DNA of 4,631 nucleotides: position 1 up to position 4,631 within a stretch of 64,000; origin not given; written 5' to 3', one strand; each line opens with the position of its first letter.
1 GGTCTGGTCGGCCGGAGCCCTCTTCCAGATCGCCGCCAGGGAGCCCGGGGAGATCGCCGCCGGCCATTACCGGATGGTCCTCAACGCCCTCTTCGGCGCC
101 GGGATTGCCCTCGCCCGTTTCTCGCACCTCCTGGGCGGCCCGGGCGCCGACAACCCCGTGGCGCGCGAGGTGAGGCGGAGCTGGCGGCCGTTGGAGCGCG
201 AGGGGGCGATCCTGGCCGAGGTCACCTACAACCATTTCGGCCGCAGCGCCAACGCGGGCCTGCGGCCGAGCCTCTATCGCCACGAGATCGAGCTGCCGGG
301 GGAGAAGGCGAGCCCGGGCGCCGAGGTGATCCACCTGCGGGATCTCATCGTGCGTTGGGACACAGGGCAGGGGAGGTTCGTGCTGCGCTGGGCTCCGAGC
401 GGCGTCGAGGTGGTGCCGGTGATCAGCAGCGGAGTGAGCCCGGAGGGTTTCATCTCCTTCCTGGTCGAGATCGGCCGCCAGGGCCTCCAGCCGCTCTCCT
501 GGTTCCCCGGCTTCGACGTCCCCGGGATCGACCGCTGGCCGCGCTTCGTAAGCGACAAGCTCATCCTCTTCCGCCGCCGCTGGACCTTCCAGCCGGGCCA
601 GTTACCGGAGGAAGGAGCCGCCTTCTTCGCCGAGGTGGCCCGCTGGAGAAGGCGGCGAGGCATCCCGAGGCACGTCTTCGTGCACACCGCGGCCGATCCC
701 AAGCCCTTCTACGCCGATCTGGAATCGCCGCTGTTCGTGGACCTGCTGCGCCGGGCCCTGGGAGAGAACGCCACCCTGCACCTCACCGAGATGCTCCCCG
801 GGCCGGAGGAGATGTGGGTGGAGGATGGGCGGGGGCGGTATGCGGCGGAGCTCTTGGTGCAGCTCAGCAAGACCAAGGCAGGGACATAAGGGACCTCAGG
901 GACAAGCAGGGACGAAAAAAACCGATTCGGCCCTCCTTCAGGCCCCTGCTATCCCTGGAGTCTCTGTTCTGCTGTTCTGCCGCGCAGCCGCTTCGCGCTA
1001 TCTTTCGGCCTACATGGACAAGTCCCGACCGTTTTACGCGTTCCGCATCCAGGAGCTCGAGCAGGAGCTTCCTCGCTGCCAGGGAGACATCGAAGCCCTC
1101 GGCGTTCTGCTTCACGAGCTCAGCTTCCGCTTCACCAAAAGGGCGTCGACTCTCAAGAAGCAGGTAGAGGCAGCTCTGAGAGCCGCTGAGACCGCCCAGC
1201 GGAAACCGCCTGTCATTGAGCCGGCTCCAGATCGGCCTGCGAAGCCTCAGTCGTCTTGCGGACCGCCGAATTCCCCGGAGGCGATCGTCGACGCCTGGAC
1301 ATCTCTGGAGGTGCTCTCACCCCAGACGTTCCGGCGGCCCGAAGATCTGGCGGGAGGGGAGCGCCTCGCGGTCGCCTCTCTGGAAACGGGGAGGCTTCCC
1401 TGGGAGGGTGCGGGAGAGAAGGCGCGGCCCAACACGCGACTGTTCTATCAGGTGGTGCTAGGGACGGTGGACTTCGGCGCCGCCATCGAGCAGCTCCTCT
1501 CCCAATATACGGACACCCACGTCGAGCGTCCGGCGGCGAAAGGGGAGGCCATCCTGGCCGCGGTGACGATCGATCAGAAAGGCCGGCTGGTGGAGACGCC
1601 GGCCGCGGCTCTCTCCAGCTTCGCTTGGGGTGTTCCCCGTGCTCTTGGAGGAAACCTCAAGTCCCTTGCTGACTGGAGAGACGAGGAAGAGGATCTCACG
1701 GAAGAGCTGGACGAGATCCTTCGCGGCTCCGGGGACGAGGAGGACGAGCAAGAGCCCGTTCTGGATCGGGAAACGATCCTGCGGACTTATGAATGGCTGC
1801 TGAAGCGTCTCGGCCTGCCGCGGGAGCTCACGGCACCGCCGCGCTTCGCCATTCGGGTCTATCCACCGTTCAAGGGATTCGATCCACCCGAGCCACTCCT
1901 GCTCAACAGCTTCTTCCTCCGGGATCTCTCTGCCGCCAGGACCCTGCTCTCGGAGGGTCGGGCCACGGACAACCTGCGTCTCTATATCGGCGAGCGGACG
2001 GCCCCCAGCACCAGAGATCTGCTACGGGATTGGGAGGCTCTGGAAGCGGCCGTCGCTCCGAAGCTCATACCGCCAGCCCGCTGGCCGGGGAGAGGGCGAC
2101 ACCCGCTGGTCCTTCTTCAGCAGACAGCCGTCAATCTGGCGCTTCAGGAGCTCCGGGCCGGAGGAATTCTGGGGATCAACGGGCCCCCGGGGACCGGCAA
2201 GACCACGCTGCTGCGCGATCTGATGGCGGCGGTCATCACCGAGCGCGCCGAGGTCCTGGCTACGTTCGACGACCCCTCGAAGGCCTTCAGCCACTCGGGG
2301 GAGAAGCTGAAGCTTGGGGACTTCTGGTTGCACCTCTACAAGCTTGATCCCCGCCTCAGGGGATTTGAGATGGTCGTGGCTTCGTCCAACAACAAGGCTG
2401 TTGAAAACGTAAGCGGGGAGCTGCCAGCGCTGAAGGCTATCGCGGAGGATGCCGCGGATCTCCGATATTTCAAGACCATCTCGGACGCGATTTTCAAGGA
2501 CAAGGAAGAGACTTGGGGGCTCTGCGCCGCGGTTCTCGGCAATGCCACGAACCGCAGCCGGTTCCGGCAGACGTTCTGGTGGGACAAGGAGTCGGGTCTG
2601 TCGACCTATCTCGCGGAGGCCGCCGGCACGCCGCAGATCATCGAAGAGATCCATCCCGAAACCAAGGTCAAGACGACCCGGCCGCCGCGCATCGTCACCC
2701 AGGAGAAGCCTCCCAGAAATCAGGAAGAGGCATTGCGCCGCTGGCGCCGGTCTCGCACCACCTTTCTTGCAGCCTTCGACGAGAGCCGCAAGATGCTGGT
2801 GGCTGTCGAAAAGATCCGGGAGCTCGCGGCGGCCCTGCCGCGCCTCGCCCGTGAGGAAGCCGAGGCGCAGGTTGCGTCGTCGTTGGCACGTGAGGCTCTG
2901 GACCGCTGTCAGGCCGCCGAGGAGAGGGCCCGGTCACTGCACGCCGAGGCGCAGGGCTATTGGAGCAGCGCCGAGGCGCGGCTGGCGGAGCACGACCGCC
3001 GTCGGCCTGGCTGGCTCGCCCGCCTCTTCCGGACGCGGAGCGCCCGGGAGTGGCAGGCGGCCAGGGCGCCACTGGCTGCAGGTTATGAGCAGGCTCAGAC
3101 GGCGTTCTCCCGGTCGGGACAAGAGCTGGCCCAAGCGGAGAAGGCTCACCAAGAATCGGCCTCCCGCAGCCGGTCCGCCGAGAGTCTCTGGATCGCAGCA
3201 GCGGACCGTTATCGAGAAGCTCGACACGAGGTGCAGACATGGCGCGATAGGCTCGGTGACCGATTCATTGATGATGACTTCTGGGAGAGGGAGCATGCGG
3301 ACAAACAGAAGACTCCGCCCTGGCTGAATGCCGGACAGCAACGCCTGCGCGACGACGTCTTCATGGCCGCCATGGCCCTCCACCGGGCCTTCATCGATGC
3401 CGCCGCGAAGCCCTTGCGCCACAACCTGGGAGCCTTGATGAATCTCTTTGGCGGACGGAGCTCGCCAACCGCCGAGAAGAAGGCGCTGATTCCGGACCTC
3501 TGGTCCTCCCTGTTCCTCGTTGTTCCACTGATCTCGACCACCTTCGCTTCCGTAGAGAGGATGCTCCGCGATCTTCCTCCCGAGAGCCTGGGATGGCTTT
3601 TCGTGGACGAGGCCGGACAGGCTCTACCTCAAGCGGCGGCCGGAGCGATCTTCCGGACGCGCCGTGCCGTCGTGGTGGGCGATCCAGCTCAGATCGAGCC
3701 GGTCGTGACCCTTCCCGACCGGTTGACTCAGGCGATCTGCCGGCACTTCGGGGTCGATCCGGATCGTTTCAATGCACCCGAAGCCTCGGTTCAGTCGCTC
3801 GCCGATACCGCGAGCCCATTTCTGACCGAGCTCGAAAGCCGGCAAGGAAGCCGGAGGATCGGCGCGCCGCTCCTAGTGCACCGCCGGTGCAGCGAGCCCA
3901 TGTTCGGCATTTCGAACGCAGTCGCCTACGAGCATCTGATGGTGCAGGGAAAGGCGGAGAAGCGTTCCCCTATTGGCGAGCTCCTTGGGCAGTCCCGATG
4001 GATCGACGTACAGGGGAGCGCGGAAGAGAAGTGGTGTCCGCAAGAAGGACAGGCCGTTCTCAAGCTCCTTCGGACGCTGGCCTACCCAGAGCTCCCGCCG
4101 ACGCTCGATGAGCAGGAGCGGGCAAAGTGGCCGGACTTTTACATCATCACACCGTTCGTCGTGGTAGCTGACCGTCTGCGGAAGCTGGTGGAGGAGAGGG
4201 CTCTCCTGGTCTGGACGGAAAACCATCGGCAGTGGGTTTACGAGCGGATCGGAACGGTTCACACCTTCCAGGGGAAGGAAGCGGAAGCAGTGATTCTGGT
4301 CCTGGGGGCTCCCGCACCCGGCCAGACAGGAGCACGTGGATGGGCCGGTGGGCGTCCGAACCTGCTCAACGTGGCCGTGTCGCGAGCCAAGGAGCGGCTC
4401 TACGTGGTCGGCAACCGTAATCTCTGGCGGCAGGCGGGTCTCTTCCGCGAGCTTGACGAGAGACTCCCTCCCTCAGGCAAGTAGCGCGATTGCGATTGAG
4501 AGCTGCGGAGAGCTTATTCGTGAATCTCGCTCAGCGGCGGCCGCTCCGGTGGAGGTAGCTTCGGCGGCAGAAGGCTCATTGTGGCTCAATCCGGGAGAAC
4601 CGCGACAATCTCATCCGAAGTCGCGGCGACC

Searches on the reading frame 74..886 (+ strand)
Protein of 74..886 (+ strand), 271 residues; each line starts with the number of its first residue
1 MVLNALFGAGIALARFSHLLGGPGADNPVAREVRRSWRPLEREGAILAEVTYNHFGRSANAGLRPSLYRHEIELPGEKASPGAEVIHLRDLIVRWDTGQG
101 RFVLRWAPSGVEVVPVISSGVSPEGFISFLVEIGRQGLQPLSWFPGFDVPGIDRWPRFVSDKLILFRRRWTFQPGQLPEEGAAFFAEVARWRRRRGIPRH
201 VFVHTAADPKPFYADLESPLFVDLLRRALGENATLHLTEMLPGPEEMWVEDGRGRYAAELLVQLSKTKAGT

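Call 81: search_protein_families(library=pfam, proteins=[window:74-886:+], max_evalue=0.001)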
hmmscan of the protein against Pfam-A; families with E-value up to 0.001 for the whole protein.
window:74-886:+ (271 aa): 1 family
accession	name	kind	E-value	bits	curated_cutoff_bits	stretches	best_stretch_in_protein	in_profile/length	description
PF04738.18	Lant_dehydr_N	-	8.8e-25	87.4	28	1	8-225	432-649/649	Lantibiotic dehydratase, N terminus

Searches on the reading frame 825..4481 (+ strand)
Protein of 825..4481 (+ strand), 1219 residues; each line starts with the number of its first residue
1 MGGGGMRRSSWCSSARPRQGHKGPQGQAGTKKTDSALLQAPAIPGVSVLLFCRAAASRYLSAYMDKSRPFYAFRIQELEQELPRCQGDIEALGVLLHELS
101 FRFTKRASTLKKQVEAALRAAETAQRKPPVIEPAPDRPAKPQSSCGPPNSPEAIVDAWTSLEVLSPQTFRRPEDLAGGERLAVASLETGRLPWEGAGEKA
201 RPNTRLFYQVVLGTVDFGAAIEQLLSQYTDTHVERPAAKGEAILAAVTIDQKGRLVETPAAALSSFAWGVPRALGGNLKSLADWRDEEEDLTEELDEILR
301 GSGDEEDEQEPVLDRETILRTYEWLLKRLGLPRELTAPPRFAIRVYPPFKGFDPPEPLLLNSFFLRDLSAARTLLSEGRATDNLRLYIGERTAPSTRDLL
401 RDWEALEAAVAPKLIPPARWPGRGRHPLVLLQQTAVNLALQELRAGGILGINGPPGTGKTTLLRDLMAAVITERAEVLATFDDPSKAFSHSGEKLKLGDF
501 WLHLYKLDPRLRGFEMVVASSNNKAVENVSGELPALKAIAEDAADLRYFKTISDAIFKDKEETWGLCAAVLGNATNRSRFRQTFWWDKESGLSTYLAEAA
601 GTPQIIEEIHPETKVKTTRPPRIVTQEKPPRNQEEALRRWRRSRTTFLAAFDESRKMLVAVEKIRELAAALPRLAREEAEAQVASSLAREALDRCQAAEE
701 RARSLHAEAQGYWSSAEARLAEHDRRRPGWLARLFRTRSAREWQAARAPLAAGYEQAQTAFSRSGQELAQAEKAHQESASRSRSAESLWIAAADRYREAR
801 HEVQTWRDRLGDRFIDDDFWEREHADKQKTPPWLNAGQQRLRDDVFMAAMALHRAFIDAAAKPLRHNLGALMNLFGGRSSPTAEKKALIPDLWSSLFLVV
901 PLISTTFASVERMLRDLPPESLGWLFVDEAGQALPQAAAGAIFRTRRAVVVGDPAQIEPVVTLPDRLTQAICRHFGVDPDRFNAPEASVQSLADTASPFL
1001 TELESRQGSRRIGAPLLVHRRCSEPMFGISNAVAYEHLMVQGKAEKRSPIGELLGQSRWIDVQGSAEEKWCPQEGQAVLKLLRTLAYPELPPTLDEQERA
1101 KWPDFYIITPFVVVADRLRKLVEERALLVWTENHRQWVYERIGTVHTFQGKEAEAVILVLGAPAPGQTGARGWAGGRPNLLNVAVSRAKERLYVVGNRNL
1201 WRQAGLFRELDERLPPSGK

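Call 35: search_protein_families(library=pfam, proteins=[window:825-4481:+], max_evalue=0.001)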
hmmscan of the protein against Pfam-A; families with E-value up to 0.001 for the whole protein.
window:825-4481:+ (1219 aa): 7 families
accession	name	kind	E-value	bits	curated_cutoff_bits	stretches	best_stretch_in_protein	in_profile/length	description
PF13086.12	AAA_11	-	1.7e-11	44.8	27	1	903-961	196-254/257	AAA domain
PF13087.12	AAA_12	-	2e-09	37.7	27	1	1054-1198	64-194/195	AAA domain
PF01443.25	Viral_helicase1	-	2.5e-08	34.5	21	0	1128-1195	165-227/228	Viral superfamily 1 RNA helicase core domain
PF20720.3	nSTAND3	-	5e-06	26.7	27.2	1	433-491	4-61/155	Novel STAND NTPase 3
PF13538.12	UvrD_C_2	-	3.5e-05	24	27.4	1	1142-1195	4-52/52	UvrD-like helicase C-terminal domain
PF13604.12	AAA_30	-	5.8e-05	23.3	27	0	447-478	19-50/191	AAA domain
PF13245.12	AAA_19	-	0.00037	21.1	25.1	0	440-475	5-42/134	AAA domain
